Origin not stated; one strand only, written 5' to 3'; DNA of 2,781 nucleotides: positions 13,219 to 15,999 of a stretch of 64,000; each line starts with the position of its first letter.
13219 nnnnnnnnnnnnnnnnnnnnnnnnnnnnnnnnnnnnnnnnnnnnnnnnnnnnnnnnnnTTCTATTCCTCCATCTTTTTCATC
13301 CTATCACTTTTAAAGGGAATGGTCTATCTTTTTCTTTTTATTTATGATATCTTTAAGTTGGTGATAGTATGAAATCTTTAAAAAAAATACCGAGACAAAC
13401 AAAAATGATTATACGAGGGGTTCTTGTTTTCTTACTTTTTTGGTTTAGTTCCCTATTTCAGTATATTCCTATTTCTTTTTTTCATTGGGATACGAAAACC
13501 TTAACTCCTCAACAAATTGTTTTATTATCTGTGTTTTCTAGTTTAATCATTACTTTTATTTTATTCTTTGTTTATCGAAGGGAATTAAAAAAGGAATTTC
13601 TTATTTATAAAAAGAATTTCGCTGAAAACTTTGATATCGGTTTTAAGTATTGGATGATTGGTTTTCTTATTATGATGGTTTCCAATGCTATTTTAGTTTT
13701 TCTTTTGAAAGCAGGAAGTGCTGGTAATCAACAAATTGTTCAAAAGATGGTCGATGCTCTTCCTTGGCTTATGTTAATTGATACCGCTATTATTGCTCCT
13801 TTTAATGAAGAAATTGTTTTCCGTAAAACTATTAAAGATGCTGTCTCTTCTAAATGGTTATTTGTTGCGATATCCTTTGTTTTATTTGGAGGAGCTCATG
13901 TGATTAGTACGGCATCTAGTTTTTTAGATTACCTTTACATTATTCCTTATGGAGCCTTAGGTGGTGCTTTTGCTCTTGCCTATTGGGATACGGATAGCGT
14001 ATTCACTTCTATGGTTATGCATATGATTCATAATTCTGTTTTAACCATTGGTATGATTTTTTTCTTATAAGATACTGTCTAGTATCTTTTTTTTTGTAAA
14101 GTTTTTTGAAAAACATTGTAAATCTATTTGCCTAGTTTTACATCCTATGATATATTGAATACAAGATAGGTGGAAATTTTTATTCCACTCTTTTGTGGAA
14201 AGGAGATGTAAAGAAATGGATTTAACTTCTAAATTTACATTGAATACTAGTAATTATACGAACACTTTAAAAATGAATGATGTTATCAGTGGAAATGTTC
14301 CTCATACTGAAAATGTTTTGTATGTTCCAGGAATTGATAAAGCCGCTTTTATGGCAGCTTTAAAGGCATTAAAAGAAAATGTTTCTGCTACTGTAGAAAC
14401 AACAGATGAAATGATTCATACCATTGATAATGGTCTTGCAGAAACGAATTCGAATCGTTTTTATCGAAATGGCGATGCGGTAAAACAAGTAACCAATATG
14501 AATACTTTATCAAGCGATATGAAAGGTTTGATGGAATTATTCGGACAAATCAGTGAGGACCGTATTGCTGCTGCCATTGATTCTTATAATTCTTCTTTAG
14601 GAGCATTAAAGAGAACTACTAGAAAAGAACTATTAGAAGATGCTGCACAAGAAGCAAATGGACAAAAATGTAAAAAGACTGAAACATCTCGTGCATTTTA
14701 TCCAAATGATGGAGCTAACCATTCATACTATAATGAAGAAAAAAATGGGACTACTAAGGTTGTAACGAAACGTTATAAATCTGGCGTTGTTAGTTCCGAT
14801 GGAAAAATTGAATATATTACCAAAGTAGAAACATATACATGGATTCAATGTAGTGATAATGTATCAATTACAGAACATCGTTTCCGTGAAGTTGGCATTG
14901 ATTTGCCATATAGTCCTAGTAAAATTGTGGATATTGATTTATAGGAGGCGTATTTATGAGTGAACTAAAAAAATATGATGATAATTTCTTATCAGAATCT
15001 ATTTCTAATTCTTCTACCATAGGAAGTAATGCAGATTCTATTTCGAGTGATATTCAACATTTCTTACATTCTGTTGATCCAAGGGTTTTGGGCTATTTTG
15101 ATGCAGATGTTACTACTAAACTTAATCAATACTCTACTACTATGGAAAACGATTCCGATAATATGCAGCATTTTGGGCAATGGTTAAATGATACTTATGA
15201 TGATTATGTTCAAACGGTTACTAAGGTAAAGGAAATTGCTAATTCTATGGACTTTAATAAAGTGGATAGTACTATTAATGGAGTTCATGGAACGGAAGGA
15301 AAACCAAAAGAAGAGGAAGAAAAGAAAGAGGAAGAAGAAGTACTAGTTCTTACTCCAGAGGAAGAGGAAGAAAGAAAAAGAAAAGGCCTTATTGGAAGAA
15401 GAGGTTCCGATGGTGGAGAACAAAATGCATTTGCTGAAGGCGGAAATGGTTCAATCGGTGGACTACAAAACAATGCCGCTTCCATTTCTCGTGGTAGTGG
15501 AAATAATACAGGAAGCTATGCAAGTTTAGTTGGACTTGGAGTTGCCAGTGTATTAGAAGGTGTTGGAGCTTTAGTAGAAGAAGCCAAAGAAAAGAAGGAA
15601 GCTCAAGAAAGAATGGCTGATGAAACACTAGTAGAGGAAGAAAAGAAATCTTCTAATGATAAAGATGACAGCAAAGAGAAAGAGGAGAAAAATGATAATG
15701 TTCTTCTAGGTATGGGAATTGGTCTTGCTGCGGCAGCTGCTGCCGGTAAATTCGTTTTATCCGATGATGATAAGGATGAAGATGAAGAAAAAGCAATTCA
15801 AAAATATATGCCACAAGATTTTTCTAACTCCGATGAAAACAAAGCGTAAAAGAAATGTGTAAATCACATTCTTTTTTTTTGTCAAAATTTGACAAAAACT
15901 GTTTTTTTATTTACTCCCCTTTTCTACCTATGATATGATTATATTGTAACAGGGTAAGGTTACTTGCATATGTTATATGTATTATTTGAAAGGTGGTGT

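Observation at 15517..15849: Recurrent C-terminal architecture: Gly/Ala-zipper helix or helices plus polyacidic tail in four proteins of two separate loci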

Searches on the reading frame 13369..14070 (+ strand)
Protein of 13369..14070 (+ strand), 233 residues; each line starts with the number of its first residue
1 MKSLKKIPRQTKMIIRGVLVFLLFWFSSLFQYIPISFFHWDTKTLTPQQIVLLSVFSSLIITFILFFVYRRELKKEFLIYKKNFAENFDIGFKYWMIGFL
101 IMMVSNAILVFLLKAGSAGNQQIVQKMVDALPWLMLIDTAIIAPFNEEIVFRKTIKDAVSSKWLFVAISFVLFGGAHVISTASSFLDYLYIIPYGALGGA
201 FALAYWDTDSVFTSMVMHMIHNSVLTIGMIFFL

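Call 5: search_protein_families(library=ncbifam, proteins=[window:13369-14070:+], max_evalue=0.1)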
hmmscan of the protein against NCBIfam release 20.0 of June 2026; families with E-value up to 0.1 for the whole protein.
window:13369-14070:+ (233 aa): 4 families
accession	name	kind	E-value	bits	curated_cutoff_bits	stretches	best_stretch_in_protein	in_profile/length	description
NF041647.1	ABC_perm_CPBP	equivalog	2.6e-15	56.2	435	1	13-226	427-631/636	ABC transporter permease subunit/CPBP intramembrane protease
NF046050.1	CPBP_fam_MroQ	equivalog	7.5e-09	35.4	270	1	17-230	7-225/243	intramembrane glutamic endopeptidase MroQ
NF033192.3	CPBP_JDVT_MrtJ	equivalog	3.3e-06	27.7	75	1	141-224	6-94/98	JDVT-CTERM system glutamic-type intramembrane protease MrtJ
TIGR03008.1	pepcterm_CAAX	equivalog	0.055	13.3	81.05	1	57-228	42-212/222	CAAX prenyl protease-related protein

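Call 82: search_protein_families(library=pfam, proteins=[window:13369-14070:+], max_evalue=0.01)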
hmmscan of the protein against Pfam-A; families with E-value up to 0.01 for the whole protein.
window:13369-14070:+ (233 aa): 1 family
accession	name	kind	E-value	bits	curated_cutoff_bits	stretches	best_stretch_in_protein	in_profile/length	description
PF02517.21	Rce1-like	-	7e-16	58.7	22.4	1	131-223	3-92/93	Type II CAAX prenyl endopeptidase Rce1-like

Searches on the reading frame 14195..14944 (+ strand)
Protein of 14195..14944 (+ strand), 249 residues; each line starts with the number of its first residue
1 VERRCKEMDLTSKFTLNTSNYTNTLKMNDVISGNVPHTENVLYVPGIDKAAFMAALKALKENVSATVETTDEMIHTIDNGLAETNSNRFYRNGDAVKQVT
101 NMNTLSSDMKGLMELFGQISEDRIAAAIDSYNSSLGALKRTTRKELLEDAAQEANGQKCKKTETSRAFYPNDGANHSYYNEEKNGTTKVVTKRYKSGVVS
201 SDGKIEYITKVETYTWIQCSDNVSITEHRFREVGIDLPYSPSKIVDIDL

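Call 3: search_protein_families(library=pfam, proteins=[window:14195-14944:+], max_evalue=0.1)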
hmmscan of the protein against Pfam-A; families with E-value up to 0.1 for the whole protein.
window:14195-14944:+ (249 aa): 1 family
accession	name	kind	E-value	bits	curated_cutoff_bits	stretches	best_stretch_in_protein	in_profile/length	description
PF16740.10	SKA2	-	0.014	15.6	30.1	1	61-136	5-80/110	Spindle and kinetochore-associated protein 2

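Call 5: search_protein_families(library=ncbifam, proteins=[window:14195-14944:+], max_evalue=0.1)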
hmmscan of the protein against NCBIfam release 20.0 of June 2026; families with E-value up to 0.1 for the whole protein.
window:14195-14944:+ (249 aa): 0 families

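Call 66: search_protein_representatives(protein=window:14195-14944:+)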
Query: 249 residues. Proteins with E-value up to 0.001 (for the whole library): 47; up to 1e-10: 12; up to 1e-30: 1. The best 47 are listed.
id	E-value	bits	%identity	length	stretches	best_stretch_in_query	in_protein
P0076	2.8e-82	292.1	58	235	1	19-249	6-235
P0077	5.2e-19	85.2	31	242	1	24-247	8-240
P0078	2.6e-18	82.9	34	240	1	26-160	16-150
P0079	3.6e-17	79.2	32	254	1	22-247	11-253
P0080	8.4e-17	78.0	39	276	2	24-207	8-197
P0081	1.4e-14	70.8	28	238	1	27-247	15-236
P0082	4.5e-13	65.8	36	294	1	25-160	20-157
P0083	5.3e-13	65.6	33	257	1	25-164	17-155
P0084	1.0e-12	64.7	37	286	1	24-187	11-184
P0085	2.6e-12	63.3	28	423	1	25-246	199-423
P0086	5.3e-12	62.3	38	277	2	20-158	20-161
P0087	6.0e-11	58.9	29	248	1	24-246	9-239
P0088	5.4e-10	55.8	33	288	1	24-157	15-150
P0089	5.8e-10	55.6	31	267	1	40-169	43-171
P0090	8.6e-10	55.1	27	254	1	21-246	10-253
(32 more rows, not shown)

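Call 68: search_protein_families(library=pfam, alignment_id=A4, max_evalue=0.01)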
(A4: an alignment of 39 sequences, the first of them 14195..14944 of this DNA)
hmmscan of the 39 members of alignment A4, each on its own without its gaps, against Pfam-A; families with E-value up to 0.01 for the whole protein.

A. member 1, window:14195-14944:+ (249 aa): 0 families

B. families by the number of members that match (of 39 scanned): 5 families
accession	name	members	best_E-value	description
PF25155.1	NTF2_YvbJ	1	0.0072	YvbJ NTF2-like domain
PF22680.2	Glyco_hydro_123_N_2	1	0.0074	Glycoside hydrolase 123 N-terminal domain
PF22872.1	DUF7018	1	0.0079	Domain of unknown function (DUF7018)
PF07697.16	7TMR-HDED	1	0.0088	7TM-HD extracellular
PF20870.2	FAM186A-B_N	1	0.0091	FAM186A/B, N-terminal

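Call 69: search_solved_structures(query=A4, max_evalue=1)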
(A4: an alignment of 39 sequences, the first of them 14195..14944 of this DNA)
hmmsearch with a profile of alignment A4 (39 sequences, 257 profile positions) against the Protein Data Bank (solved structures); distinct sequences matched with E-value up to 1: 3.
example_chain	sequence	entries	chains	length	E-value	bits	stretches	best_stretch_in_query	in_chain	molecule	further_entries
5fd7_A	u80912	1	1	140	0.087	15.4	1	44-114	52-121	Vacuolar-sorting protein SNF7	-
5fd9_A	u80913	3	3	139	0.088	15.4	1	44-114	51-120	Vacuolar-sorting protein SNF7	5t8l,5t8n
4hs5_A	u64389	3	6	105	0.5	12.9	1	214-239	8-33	Protein CyaY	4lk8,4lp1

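Call 70: find_encoding_contigs(protein=P0077, flank=6000, max_places=2)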
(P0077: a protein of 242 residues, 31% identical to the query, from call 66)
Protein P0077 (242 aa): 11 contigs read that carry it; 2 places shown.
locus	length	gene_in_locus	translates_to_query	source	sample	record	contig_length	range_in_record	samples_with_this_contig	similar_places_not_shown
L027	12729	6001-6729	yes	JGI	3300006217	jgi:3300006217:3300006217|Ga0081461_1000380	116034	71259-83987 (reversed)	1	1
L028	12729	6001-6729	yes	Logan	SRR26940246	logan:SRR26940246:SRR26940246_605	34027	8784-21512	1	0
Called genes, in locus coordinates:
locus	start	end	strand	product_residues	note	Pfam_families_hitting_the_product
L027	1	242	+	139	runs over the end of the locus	PF01219:DAGK_prokar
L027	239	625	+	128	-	PF00383:dCMP_cyt_deam_1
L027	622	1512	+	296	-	PF00009:GTP_EFTU, PF00071:Ras (faint), PF00350:Dynamin_N (faint), PF01926:MMR_HSR1, PF02421:FeoB_N, PF03193:RsgA_GTPase (faint), PF04548:AIG1, PF07650:KH_2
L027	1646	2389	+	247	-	PF11967:RecO_N, PF02565:RecO_C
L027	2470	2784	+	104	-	PF00367:PTS_EIIB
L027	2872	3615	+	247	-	PF00512:HisKA, PF02518:HATPase_c, PF13589:HATPase_c_3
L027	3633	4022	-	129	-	-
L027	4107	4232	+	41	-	-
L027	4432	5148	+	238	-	PF01479:S4, PF22421:SYY_C-terminal (weak), PF00849:PseudoU_synth_2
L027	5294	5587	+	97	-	-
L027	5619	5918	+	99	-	PF06013:WXG100 (weak)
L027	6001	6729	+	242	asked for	-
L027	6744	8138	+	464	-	-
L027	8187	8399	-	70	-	PF00037:Fer4 (faint), PF13459:Fer4_15, PF13370:Fer4_13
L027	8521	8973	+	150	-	PF13328:HD_4 (faint)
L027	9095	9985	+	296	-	-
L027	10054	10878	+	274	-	-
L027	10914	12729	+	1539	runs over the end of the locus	PF14480:DNA_pol3_a_NI, PF01336:tRNA_anti-codon (weak), PF02811:PHP, PF00929:RNase_T, PF07733:DNA_pol3_alpha, PF17657:DNA_pol3_finger, PF14579:HHH_6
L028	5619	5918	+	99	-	PF06013:WXG100 (weak)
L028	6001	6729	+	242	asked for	-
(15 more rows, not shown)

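Call 72: find_encoding_contigs(protein=P0085, flank=6000, max_places=1)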
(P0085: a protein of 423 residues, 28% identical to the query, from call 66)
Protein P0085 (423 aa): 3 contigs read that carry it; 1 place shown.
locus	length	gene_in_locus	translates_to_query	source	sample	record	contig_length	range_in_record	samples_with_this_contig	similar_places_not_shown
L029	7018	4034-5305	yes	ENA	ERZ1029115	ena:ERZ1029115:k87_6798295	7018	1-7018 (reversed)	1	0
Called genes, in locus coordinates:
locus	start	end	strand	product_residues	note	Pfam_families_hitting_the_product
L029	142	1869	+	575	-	PF00664:ABC_membrane, PF02463:SMC_N, PF00005:ABC_tran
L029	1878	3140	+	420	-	PF00079:Serpin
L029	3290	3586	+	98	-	-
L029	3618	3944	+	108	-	PF06013:WXG100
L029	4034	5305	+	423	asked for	-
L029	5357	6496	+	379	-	-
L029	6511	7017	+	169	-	?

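Call 73: find_encoding_contigs(protein=P0090, flank=6000, max_places=1)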
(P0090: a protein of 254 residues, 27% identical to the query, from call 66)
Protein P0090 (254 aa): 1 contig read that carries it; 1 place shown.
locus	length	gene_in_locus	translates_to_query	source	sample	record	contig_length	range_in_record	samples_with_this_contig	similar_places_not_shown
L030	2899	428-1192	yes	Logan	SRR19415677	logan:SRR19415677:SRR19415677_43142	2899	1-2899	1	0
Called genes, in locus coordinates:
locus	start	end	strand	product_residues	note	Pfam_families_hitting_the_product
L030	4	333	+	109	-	-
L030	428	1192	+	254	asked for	-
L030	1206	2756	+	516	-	-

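Call 79: search_protein_families(library=pfam, proteins=[L030:1206-2756:+], max_evalue=0.05)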
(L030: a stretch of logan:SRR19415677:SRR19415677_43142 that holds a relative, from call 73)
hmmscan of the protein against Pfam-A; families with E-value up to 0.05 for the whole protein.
L030:1206-2756:+ (516 aa): 0 families

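Call 93: find_encoding_contigs(protein=P0079, flank=5000, max_places=1)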
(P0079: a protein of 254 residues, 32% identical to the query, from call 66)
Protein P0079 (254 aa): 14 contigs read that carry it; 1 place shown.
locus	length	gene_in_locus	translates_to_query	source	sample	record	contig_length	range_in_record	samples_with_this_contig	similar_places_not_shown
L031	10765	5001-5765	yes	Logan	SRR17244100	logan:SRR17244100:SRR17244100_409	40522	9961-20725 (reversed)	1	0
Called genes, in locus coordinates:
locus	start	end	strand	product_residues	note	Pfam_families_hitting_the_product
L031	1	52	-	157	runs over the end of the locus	-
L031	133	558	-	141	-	-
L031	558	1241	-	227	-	PF04298:Zn_peptidase_2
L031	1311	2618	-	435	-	PF00512:HisKA, PF02518:HATPase_c, PF14501:HATPase_c_5 (weak)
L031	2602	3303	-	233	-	PF00072:Response_reg, PF00486:Trans_reg_C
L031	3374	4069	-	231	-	-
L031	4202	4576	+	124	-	-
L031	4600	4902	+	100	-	-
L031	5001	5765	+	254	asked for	-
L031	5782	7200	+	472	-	-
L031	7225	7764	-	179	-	PF06541:ABC_trans_CmpB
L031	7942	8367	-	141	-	-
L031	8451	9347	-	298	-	PF00892:EamA, PF03151:TPT (weak)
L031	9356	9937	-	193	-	PF01300:Sua5_yciO_yrdC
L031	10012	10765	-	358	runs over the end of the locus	-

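Call 94: find_encoding_contigs(protein=P0081, flank=5000, max_places=1)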
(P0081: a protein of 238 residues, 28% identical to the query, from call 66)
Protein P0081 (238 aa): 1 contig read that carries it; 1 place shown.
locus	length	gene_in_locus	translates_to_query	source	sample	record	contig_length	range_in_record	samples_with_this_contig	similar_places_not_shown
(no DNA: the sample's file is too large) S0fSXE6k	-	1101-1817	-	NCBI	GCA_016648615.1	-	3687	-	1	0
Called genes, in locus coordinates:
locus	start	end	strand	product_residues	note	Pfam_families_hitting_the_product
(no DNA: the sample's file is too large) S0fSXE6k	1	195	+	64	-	?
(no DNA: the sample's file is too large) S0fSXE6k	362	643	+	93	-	-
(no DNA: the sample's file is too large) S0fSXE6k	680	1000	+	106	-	-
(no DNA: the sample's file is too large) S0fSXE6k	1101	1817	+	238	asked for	-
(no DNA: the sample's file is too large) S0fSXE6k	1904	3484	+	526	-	-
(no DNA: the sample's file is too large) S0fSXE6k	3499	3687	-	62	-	?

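Call 95: find_encoding_contigs(protein=P0087, flank=5000, max_places=1)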
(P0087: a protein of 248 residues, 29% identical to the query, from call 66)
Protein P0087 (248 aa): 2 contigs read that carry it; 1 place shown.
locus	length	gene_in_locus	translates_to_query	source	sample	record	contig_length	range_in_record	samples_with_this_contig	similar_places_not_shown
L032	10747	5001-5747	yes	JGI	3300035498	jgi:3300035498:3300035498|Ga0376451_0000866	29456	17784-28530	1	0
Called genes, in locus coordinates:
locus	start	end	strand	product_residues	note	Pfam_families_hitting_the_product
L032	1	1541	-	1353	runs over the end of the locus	PF03176:MMPL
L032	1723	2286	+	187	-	-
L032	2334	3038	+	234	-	PF02517:Rce1-like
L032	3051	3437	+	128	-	-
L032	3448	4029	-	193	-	-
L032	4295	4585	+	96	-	-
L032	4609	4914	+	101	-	-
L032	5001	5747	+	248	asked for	-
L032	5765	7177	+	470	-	-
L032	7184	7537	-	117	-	PF02033:RBFA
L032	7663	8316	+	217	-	-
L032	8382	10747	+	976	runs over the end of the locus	PF04545:Sigma70_r4 (faint), PF00196:GerE (faint), PF01325:Fe_dep_repress (faint), PF04967:HTH_10 (faint), PF08281:Sigma70_r4_2 (faint), PF12728:HTH_17 (faint)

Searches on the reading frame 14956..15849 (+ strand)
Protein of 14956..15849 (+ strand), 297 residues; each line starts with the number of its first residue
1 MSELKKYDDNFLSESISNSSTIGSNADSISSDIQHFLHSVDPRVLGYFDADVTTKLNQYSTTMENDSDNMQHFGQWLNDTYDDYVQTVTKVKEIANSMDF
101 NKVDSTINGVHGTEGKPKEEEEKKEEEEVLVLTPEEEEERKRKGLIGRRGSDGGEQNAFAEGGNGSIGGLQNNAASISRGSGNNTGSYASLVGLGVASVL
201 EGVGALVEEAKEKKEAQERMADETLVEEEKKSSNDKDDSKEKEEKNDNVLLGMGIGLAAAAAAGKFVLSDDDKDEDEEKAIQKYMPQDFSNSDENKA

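Call 3: search_protein_families(library=pfam, proteins=[window:14956-15849:+], max_evalue=0.1)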
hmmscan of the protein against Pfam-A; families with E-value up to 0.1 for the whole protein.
window:14956-15849:+ (297 aa): 2 families
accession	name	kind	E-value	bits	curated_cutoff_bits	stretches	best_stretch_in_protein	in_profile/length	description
PF11264.13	ThylakoidFormat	-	0.027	14.6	27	1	173-230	121-179/216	Thylakoid formation protein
PF22133.1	Toxin_BN_H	-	0.071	13.1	52.2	1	25-104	7-84/276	Botulinum neurotoxin, helical domain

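Call 5: search_protein_families(library=ncbifam, proteins=[window:14956-15849:+], max_evalue=0.1)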
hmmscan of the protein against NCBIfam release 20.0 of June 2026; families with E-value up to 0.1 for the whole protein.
window:14956-15849:+ (297 aa): 1 family
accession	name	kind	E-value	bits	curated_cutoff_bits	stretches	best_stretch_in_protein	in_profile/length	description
TIGR00196.1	yjeF_cterm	hypoth_equivalog_domain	0.078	12.3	129.85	0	198-259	47-112/277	NAD(P)H-hydrate dehydratase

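Call 11: find_homologous_proteins(query=window:14956-15849:+)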
Query window:14956-15849:+ (297 aa): 6 proteins with E <= 0.001 among 8000 candidates.
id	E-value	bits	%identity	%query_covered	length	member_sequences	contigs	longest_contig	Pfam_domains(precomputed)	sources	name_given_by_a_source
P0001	6.5e-181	618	99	100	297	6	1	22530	-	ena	-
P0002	6.3e-71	258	46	96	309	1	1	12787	-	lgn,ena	-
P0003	1.8e-60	223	45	97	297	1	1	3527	-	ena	-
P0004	1.7e-56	210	44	97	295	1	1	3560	-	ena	-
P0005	2.0e-56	210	42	97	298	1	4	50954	-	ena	-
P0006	6.8e-55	205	44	97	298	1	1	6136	-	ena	-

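Call 13: find_encoding_contigs(protein=P0005, flank=10000, max_places=4)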
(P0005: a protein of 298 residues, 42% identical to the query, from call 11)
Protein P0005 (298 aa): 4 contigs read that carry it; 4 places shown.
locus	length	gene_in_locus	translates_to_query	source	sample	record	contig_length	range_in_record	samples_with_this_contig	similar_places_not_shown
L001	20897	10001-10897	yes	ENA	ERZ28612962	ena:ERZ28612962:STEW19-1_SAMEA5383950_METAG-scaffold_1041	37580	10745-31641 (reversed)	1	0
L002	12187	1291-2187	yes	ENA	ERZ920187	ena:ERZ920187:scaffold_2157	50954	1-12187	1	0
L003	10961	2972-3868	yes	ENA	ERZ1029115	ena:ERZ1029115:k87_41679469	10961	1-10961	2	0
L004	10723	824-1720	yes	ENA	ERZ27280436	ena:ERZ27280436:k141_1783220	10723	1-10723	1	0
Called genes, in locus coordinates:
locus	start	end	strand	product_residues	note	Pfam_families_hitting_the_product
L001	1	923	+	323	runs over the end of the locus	-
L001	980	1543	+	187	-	PF01327:Pep_deformylase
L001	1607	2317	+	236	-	-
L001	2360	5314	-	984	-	PF02463:SMC_N, PF13175:AAA_15, PF13304:AAA_21 (weak), PF13476:AAA_23, PF13555:AAA_29 (weak), PF06470:SMC_hinge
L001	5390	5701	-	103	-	-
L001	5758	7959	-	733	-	PF01138:RNase_PH, PF03725:RNase_PH_C, PF03726:PNPase, PF01138:RNase_PH, PF03725:RNase_PH_C (weak), PF00575:S1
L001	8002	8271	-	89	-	PF00312:Ribosomal_S15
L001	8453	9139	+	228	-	PF02517:Rce1-like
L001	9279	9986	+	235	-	-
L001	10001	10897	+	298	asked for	-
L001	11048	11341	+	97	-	-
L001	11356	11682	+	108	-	-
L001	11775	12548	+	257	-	-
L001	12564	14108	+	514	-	-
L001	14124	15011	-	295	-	PF11899:DUF3419 (weak)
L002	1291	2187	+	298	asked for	-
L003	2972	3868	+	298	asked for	-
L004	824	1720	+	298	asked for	-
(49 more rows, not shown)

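Call 65: predict_structure(alignment_id=A1)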
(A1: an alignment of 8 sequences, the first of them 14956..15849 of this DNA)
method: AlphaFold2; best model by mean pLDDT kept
length: 297 residues; sequences in the alignment: 8
mean_pLDDT: 33.0   pTM: 0.18
mean pLDDT of the five models: 33.0, 31.8, 31.0, 29.6, 29.4
residues with pLDDT >= 90: 0; 70-90: 0; 50-70: 3; < 50: 294
segments of 3 or more residues with pLDDT < 50: 1-78, 80-82, 87-297
pLDDT, mean of each block of 10 residues (from residue 1): 33 33 33 40 36 40 39 45 47 42 32 26 26 32 28 24 29 29 27 27 28 35 33 31 31 32 29 36 31 34
secondary structure, 60 per line:
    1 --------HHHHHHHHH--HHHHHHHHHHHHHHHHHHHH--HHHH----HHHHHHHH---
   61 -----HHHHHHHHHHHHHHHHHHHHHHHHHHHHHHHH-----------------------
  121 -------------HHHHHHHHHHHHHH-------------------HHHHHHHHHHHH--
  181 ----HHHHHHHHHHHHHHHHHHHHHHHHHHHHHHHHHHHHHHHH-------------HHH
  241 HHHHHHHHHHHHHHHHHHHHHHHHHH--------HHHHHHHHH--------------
elements in order: H9-17 H20-39 H42-45 H50-57 H66-97 H134-147 H167-178 H185-224 H238-266 H275-283
